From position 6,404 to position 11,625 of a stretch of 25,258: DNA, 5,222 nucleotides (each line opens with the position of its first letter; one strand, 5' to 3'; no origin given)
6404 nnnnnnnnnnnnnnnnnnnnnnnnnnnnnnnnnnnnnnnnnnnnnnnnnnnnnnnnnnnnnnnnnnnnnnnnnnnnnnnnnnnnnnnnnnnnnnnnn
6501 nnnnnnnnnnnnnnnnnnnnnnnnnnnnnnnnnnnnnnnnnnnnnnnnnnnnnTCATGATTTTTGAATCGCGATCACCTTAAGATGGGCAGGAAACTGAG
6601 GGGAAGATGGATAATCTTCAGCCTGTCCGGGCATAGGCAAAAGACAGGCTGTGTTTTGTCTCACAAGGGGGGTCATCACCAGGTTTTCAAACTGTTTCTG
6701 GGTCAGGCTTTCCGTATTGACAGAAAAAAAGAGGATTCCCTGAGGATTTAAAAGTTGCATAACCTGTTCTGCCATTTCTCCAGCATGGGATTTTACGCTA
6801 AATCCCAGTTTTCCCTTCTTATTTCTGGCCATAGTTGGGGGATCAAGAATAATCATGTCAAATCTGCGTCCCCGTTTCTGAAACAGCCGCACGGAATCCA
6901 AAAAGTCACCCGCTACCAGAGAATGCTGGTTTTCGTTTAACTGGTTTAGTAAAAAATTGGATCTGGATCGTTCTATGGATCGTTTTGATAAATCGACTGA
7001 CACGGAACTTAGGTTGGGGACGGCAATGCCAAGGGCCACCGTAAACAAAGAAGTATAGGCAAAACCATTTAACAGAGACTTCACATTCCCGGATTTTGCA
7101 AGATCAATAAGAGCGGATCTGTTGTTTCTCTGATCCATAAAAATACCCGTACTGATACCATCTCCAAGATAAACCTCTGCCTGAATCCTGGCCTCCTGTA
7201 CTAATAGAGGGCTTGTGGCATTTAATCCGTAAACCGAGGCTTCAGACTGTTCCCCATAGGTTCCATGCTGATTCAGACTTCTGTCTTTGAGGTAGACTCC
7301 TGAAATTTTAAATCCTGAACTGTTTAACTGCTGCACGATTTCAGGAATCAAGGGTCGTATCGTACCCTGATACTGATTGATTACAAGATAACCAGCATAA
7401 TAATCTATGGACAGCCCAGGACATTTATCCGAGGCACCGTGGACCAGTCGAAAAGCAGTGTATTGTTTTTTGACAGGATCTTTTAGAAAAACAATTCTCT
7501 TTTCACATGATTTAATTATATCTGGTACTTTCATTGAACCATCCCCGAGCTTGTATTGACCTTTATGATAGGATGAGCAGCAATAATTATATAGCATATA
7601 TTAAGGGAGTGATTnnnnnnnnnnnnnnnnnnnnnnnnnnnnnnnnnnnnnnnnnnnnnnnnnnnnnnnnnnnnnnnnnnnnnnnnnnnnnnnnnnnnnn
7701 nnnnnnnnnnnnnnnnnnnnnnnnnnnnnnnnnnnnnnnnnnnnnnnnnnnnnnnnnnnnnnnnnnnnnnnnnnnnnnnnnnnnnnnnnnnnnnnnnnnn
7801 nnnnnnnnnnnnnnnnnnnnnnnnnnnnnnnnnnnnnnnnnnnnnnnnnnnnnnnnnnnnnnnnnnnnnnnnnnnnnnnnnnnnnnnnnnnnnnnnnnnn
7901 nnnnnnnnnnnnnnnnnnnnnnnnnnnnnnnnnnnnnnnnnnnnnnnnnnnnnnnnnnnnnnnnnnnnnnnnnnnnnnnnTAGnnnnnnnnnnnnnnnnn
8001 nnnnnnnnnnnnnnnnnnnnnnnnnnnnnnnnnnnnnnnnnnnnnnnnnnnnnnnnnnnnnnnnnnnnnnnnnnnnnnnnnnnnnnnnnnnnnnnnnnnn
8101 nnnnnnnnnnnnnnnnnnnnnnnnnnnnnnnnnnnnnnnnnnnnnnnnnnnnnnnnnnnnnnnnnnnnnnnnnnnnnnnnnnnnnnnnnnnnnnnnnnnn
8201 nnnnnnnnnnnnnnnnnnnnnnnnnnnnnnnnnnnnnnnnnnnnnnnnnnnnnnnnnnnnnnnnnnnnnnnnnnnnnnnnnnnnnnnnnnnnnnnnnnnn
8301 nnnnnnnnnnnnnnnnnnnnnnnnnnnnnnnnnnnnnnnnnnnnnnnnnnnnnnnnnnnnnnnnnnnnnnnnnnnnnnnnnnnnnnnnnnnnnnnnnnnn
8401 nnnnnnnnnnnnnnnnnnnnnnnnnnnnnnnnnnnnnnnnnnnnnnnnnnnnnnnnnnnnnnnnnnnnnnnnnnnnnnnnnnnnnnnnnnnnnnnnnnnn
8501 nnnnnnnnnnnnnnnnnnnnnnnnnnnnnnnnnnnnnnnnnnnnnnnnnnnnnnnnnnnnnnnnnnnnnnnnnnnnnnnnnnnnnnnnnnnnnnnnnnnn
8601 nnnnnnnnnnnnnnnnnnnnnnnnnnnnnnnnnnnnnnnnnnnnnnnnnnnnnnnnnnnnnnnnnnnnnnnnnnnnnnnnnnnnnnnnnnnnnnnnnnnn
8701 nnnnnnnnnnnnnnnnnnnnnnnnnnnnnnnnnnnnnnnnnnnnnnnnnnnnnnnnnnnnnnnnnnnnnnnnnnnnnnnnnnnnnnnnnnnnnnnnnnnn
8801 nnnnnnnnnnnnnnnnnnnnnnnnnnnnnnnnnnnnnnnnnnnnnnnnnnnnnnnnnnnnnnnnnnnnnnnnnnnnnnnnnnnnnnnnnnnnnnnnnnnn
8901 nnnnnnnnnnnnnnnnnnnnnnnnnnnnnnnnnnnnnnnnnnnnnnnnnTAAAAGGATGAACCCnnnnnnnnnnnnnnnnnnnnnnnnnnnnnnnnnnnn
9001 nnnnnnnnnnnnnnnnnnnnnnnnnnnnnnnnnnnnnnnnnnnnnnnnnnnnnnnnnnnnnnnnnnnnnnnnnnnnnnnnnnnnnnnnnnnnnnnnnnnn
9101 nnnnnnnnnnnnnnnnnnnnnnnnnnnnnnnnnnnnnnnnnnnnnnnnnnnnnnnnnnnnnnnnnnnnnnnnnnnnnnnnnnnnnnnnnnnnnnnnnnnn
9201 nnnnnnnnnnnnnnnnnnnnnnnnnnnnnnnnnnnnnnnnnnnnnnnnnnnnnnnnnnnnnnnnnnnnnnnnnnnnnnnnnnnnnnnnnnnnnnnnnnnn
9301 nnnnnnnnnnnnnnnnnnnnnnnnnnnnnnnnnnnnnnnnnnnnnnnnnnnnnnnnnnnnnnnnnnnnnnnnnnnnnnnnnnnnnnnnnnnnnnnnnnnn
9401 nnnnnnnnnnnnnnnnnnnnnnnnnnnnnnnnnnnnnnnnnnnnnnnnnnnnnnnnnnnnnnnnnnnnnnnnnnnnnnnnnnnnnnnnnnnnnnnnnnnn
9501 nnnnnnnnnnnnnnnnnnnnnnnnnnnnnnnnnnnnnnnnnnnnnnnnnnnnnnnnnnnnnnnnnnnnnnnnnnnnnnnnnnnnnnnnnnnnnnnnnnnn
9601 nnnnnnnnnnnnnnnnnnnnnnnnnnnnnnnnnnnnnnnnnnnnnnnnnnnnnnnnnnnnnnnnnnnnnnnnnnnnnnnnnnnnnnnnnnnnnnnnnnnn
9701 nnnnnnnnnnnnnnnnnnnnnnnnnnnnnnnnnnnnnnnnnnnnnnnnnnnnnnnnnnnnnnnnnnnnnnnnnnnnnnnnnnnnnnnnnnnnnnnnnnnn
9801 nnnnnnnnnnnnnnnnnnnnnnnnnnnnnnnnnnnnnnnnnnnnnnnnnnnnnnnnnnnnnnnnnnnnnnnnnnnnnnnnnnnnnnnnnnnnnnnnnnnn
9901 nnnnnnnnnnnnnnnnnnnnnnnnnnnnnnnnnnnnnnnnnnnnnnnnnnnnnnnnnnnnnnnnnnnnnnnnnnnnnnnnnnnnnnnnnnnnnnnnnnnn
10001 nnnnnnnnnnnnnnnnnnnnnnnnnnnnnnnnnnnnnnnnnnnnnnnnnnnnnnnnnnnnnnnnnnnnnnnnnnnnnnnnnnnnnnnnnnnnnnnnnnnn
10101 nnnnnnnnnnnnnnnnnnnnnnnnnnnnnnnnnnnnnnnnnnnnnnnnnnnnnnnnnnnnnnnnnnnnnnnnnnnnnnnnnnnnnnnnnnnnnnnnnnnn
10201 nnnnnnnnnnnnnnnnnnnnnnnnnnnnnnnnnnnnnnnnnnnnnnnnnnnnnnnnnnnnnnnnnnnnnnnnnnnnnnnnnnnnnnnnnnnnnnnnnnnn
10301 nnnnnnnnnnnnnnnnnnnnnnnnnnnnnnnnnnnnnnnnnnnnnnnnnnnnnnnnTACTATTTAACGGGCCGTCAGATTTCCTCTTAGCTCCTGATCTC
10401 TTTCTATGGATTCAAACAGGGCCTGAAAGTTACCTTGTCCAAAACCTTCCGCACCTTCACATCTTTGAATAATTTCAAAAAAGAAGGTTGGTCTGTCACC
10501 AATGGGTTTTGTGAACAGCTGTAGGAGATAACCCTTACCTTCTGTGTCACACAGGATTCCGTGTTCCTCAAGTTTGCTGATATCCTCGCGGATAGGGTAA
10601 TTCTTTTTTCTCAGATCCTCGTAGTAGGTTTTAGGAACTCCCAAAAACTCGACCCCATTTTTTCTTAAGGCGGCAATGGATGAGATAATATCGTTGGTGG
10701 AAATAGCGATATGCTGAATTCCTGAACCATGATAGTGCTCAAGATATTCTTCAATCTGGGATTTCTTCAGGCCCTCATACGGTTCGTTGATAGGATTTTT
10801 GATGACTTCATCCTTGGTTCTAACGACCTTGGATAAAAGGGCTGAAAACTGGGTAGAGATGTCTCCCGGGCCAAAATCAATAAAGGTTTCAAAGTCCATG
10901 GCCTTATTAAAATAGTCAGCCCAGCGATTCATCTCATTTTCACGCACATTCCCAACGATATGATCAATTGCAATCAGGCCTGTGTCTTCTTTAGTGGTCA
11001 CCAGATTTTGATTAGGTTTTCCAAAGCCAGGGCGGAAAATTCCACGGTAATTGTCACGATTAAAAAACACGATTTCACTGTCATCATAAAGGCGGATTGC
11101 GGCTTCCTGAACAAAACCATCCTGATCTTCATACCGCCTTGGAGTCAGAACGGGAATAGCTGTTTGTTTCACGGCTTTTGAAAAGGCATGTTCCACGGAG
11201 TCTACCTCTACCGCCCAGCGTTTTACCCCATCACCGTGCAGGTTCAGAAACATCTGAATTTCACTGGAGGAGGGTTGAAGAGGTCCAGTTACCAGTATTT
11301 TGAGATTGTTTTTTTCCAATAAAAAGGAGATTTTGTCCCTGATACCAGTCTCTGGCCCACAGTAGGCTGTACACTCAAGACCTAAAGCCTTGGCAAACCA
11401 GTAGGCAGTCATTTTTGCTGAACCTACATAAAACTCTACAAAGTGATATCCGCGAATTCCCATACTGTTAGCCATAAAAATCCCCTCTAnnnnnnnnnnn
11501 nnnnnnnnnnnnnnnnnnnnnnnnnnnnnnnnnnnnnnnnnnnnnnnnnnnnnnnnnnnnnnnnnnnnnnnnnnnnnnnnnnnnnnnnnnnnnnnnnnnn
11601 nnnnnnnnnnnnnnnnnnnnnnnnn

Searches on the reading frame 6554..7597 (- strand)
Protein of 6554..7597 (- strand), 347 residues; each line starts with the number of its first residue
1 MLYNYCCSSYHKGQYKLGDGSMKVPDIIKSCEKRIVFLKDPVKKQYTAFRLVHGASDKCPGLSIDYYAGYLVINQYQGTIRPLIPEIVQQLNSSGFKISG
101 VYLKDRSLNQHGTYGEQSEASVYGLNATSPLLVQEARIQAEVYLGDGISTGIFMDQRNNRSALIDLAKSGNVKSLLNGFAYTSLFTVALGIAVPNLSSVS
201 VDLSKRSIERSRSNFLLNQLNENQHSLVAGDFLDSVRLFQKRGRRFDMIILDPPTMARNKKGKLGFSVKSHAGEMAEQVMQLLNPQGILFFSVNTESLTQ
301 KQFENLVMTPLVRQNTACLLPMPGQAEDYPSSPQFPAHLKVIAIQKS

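Call 4: search_protein_families(library=pfam, proteins=[window:6554-7597:-], max_evalue=0.1)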
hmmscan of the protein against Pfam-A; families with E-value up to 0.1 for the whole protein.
window:6554-7597:- (347 aa): 5 families
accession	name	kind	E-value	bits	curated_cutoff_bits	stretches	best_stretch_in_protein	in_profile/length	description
PF10672.15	Methyltrans_SAM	-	6e-19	68.8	27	1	50-300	2-245/286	S-adenosylmethionine-dependent methyltransferase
PF05175.20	MTS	-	5.2e-05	23.4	23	1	188-304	48-151/170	Methyltransferase small domain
PF03602.21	Cons_hypoth95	-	0.0097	16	24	1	198-307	67-166/182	Conserved hypothetical protein 95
PF13847.12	Methyltransf_31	-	0.012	15.8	27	1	193-293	26-111/145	Methyltransferase domain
PF02005.22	TRM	-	0.026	14.2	27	1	177-253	55-128/376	N2,N2-dimethylguanosine tRNA methyltransferase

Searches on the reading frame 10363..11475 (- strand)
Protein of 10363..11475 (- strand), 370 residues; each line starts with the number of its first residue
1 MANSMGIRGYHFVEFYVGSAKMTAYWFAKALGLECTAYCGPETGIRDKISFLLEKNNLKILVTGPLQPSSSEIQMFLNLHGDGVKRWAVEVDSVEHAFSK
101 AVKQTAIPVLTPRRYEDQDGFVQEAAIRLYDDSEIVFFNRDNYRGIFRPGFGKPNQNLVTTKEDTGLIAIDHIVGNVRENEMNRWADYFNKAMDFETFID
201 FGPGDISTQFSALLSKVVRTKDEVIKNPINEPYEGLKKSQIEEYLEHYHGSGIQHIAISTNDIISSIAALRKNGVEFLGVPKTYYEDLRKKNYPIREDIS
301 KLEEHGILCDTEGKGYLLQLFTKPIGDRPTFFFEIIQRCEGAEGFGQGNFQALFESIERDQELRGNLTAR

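Call 13: search_protein_families(library=pfam, proteins=[window:10363-11475:-], max_evalue=0.00001)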
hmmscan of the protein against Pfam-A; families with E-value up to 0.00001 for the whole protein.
window:10363-11475:- (370 aa): 2 families
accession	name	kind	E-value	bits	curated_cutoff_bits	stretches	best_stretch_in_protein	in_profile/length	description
PF00903.31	Glyoxalase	-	2.9e-10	41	20.6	0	170-289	2-107/121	Glyoxalase/Bleomycin resistance protein/Dioxygenase superfamily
PF13669.12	Glyoxalase_4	-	2.7e-07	31.3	27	0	243-281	64-97/109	Glyoxalase/Bleomycin resistance protein/Dioxygenase superfamily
